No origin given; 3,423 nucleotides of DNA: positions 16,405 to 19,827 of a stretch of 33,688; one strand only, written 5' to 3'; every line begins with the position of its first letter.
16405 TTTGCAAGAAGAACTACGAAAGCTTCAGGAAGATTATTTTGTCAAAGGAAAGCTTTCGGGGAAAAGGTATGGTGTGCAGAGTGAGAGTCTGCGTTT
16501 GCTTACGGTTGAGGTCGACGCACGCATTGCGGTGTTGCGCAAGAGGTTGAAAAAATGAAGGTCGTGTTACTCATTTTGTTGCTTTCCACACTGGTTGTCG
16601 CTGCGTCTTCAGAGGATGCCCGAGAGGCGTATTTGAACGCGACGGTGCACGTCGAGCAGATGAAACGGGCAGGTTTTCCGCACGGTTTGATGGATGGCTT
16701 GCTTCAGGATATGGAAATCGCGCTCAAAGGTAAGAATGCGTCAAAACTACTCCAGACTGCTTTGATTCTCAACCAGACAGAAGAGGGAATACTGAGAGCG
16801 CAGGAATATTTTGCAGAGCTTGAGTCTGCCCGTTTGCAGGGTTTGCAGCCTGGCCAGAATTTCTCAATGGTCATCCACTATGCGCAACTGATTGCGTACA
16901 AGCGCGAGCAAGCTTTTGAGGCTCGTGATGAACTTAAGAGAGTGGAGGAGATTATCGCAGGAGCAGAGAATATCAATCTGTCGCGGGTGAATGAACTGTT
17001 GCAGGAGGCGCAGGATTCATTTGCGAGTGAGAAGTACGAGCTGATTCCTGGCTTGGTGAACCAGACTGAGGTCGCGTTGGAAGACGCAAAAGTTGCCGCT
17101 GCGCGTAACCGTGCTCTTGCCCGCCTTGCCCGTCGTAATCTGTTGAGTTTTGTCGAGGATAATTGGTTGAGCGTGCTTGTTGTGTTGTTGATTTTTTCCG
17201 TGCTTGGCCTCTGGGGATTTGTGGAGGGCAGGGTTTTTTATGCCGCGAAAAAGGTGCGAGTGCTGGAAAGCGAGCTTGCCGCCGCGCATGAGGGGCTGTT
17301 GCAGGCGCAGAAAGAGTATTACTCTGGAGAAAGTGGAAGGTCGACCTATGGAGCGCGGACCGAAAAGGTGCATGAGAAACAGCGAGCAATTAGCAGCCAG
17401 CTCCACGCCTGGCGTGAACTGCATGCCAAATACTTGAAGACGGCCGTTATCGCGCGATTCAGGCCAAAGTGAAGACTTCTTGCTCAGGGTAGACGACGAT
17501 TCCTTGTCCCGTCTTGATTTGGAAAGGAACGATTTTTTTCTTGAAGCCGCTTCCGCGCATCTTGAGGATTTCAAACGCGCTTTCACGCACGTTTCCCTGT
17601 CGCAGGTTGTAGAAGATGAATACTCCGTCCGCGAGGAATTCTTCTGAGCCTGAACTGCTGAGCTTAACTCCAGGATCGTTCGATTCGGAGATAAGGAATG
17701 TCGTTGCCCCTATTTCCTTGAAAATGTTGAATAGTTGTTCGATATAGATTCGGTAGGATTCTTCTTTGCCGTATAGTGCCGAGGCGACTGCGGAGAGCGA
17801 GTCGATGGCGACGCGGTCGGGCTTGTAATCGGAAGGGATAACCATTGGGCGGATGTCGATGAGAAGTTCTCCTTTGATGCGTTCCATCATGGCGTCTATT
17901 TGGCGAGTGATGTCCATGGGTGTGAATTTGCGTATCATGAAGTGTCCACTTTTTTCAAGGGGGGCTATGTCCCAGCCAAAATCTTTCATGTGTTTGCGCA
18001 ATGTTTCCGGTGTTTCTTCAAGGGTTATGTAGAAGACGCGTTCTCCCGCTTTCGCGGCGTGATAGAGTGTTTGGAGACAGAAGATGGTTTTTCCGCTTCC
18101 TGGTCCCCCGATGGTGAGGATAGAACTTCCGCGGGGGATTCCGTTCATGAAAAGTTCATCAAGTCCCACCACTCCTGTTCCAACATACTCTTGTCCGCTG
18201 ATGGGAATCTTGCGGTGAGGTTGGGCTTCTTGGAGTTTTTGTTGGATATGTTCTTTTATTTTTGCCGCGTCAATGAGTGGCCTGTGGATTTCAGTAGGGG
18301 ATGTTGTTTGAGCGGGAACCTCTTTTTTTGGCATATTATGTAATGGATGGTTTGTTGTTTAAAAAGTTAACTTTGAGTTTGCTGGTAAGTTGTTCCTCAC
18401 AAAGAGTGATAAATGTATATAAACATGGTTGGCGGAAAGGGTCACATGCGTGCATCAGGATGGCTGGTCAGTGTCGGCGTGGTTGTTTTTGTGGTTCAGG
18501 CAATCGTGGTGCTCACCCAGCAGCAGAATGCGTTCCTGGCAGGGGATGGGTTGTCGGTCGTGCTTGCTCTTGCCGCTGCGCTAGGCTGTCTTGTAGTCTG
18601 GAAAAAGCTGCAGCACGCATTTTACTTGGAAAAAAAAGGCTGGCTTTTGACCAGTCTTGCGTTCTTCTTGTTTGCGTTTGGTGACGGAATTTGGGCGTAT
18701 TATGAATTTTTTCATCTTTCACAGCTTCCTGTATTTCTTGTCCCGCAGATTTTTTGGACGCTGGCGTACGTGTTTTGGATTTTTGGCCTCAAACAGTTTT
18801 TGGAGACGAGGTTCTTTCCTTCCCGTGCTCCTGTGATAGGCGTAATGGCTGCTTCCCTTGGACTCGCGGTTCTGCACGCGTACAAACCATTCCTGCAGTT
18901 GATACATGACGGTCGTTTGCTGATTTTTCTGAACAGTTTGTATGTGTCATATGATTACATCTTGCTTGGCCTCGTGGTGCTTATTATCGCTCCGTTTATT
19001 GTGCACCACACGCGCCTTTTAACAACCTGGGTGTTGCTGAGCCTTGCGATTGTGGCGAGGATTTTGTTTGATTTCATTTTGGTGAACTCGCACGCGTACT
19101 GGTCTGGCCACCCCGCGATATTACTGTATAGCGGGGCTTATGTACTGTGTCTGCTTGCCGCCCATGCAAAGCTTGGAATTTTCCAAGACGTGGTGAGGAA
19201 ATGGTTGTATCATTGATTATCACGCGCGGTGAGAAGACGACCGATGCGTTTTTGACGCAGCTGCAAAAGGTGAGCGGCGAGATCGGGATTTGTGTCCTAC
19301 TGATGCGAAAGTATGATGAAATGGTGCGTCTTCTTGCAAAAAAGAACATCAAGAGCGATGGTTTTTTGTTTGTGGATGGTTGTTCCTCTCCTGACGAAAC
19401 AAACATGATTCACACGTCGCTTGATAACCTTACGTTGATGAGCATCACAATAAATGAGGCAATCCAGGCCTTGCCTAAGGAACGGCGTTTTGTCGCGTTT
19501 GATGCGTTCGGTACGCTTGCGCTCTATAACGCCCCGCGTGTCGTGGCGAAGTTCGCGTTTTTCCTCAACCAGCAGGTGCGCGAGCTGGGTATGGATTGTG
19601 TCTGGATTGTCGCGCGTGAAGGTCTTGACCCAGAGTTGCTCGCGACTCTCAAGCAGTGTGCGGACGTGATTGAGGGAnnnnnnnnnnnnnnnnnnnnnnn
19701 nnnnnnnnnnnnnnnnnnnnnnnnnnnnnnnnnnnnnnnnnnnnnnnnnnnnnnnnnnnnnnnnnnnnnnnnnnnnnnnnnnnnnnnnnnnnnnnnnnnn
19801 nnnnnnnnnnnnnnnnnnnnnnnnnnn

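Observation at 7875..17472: Giant 2841-aa surface protein operon: AbrB-like ORF, giant anchored glycoprotein, coupled anchored partner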

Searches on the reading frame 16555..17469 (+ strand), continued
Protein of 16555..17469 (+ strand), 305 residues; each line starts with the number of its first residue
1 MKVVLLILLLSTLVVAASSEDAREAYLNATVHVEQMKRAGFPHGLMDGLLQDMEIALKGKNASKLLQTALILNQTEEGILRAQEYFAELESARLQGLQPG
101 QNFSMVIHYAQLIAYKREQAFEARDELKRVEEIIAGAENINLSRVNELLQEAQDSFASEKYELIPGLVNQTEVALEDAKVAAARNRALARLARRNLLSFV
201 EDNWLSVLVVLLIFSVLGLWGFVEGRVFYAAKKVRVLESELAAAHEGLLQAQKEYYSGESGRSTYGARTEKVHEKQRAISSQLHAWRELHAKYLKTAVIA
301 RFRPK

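Call 93: search_protein_families(library=pfam, proteins=[P0107, P0134, P0207, P0153, P0210, P0085, P0087, P0166, P0151, P0179], max_evalue=0.01)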
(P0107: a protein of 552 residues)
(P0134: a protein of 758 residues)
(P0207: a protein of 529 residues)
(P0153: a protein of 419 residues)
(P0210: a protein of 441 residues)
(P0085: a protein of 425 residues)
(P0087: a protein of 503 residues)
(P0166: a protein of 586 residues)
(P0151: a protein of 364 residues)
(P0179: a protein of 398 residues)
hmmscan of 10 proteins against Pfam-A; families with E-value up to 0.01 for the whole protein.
P0107 (552 aa): 1 family
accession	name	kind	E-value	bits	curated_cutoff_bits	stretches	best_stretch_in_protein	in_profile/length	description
PF08614.16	ATG16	-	0.0007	20.3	33.7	1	326-405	66-146/200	Autophagy protein 16 (ATG16)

P0134 (758 aa): 0 families

P0207 (529 aa): 0 families

P0153 (419 aa): 0 families

P0210 (441 aa): 0 families

P0085 (425 aa): 1 family
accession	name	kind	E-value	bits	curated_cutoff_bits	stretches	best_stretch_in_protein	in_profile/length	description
PF02009.21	RIFIN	-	0.0054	17.1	32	1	289-348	257-314/327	Rifin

P0087 (503 aa): 0 families

P0166 (586 aa): 3 families
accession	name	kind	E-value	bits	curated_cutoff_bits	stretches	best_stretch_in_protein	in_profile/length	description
PF02255.21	PTS_IIA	-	0.00085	19.8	27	0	427-464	16-53/94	PTS system, Lactose/Cellobiose specific IIA subunit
PF03600.22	CitMHS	-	0.0046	16.5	31.9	0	183-308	156-222/336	Citrate transporter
PF14219.11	DUF4328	-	0.0092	16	27.2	0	451-497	79-125/166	Domain of unknown function (DUF4328)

P0151 (364 aa): 0 families

P0179 (398 aa): 0 families

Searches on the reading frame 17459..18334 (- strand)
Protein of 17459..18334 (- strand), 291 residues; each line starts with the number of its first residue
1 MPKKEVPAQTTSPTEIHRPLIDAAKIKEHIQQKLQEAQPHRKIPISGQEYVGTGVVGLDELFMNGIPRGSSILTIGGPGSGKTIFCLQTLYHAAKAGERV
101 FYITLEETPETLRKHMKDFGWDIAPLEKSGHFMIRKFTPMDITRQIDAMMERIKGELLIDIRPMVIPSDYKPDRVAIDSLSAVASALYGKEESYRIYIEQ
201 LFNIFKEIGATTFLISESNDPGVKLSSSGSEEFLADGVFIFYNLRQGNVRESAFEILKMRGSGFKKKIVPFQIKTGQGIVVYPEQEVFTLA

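Call 8: search_protein_families(library=pfam, proteins=[window:17459-18334:-], max_evalue=0.01)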
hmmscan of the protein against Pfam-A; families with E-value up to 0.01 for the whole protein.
window:17459-18334:- (291 aa): 8 families
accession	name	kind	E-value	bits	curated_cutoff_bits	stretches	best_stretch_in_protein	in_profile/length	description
PF06745.19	ATPase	-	1.3e-53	182.2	26.6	1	51-285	1-230/231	KaiC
PF13481.12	AAA_25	-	3.4e-08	33.8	27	1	60-216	24-188/195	AAA domain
PF07088.17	GvpD_P-loop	-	3.4e-06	27.5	24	1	68-240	9-171/189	GvpD gas vesicle protein, P-loop domain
PF01695.23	IstB_IS21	-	0.0012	18.8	24.1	1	68-116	91-139/238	IstB-like ATP binding protein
PF00154.27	RecA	-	0.002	18.1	27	1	49-110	31-93/262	recA bacterial DNA recombination protein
PF08903.17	DUF1846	-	0.002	17.4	27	1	72-109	170-207/333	Domain of unknown function DUF1846, N-terminal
PF03796.21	DnaB_C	-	0.0024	17.7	27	1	52-116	3-67/255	DnaB-like helicase C terminal domain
PF20720.3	nSTAND3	-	0.0058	16.8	27.2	1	72-116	20-61/155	Novel STAND NTPase 3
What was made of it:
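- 17459..18334 (-): KaiC-like ATPase, convergent, overlapping the partner's 3' end by 14 nt. PF06745 E 1e-53 (call 8).
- On KaiC-like (RecA-superfamily) ATPase, PF06745 (neighbour gene 17459-18334): 182 bits against 26.6 (call 8).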

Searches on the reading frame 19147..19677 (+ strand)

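Call 8: search_protein_families(library=pfam, proteins=[window:19147-19677:+], max_evalue=0.01)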
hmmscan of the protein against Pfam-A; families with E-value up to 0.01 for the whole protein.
window:19147-19677:+ (177 aa): 1 family
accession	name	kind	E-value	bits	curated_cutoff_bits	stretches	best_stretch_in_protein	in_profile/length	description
PF24336.1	DUF7504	-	0.0052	17.7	27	1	84-174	79-175/179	Family of unknown function (DUF7504)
